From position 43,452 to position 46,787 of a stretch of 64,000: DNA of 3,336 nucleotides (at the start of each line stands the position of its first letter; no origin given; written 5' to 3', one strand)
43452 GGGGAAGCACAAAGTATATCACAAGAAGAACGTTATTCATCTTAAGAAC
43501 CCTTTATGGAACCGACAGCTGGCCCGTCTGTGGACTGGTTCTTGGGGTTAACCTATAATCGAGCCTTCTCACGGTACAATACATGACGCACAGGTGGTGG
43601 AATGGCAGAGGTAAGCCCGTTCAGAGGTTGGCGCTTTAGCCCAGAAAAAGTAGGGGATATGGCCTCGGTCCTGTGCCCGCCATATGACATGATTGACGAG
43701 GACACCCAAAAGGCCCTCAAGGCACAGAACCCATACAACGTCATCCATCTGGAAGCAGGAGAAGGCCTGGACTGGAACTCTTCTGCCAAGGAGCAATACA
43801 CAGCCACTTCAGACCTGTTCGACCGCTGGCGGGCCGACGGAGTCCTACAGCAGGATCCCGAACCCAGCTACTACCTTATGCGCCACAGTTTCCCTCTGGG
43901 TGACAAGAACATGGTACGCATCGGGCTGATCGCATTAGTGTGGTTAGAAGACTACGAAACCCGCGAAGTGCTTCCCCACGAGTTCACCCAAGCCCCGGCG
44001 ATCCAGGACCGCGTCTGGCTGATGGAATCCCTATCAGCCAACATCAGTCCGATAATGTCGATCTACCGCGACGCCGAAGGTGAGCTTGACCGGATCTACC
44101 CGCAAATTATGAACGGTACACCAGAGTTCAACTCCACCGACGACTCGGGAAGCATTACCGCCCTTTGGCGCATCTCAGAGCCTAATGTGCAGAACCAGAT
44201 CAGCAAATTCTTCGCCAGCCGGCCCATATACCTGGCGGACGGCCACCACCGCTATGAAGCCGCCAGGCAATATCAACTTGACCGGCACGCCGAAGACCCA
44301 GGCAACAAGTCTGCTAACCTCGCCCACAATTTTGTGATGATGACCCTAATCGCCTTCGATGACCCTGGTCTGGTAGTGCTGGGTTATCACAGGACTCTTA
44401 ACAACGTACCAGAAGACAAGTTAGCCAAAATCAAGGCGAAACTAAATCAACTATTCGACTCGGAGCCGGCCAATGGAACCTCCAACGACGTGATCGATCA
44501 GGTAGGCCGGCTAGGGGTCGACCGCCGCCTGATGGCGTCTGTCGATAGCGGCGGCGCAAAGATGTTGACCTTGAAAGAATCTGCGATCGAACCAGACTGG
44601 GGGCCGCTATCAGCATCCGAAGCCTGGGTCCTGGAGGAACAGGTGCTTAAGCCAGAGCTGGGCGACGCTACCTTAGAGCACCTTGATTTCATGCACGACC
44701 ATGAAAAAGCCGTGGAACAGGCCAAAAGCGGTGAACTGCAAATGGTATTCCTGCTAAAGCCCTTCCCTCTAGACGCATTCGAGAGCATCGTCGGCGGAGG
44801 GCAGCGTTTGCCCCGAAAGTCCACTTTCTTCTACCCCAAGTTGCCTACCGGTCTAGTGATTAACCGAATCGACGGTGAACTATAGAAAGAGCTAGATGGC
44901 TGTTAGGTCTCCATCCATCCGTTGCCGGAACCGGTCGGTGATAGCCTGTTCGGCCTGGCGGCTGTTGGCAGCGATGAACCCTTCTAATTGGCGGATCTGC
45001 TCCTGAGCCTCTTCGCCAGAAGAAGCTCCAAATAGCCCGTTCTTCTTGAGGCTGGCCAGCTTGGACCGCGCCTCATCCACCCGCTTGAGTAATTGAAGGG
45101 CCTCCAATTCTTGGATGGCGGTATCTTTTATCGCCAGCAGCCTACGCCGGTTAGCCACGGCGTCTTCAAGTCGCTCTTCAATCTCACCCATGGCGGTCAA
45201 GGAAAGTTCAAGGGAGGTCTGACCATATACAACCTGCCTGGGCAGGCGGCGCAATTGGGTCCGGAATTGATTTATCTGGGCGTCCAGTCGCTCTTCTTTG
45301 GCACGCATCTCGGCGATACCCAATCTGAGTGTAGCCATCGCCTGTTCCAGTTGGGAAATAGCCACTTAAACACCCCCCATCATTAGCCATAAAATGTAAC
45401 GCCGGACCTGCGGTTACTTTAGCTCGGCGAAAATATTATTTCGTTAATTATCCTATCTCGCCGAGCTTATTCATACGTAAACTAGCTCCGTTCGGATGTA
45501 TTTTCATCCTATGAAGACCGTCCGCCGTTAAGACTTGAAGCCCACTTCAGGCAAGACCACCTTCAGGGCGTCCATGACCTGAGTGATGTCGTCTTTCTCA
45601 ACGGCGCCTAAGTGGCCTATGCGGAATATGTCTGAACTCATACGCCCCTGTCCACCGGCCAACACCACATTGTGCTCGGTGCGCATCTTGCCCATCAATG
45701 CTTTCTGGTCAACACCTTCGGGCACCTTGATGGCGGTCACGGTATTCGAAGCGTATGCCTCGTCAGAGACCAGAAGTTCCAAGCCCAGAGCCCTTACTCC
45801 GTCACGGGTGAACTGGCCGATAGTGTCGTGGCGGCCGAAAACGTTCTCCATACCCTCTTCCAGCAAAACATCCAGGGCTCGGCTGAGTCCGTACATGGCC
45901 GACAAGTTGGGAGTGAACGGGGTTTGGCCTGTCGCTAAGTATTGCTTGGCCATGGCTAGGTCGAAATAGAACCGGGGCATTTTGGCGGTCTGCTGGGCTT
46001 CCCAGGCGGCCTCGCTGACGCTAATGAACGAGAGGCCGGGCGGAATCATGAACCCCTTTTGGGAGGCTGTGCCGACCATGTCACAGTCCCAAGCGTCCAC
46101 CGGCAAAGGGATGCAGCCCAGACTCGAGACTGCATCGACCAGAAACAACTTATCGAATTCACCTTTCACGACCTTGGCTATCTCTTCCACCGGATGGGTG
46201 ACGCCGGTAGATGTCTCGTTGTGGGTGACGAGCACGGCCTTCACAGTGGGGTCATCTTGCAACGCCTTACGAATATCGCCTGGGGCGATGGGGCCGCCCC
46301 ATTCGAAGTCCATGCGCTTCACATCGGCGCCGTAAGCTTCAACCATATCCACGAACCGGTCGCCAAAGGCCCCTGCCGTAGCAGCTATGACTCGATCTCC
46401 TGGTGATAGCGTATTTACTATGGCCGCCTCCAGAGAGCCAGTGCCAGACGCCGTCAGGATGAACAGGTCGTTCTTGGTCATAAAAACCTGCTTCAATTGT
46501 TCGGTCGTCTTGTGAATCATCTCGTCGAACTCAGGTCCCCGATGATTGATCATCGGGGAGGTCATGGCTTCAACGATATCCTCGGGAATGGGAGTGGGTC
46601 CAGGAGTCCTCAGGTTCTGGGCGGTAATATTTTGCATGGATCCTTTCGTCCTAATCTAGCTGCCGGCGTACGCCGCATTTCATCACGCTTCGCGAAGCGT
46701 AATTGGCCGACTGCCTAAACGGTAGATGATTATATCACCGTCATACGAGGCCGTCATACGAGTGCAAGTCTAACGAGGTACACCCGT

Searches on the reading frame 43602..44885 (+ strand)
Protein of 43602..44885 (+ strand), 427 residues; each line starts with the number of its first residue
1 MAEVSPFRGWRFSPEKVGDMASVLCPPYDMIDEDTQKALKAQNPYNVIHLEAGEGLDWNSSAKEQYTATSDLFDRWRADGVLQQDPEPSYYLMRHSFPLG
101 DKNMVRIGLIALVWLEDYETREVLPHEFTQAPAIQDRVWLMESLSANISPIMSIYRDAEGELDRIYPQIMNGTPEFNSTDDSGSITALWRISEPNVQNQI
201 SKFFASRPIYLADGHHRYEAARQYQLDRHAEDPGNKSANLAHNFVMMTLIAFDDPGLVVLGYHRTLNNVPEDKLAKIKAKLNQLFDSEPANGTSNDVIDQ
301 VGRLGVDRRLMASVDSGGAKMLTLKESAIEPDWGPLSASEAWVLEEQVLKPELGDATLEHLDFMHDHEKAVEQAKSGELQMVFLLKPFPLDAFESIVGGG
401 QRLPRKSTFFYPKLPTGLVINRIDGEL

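Call 89: search_protein_families(library=pfam, proteins=[window:43602-44885:+], max_evalue=0.0001)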
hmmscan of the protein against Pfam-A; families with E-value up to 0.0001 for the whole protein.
window:43602-44885:+ (427 aa): 1 family
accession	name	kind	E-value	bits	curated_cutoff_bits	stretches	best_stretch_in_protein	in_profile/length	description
PF06245.16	DUF1015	-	2.1e-75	254.1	25.8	1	4-288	1-285/325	Protein of unknown function (DUF1015)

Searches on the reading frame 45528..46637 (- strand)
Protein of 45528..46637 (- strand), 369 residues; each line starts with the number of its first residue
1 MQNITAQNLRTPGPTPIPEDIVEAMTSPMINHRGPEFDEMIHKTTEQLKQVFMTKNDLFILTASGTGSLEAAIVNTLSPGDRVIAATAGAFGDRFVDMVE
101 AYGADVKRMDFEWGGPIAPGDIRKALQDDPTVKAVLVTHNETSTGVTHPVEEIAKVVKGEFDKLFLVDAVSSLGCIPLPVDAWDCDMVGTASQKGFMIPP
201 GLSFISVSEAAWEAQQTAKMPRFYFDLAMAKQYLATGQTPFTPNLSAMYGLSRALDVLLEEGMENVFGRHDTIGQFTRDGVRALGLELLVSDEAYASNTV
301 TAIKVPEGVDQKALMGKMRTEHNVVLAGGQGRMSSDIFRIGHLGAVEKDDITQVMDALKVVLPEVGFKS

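Call 89: search_protein_families(library=pfam, proteins=[window:45528-46637:-], max_evalue=0.0001)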
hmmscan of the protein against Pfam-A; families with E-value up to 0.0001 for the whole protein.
window:45528-46637:- (369 aa): 1 family
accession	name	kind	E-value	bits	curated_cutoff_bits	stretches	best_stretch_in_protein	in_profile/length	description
PF00266.25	Aminotran_5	-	9.1e-30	104.3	21.5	1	29-329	33-338/371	Aminotransferase class-V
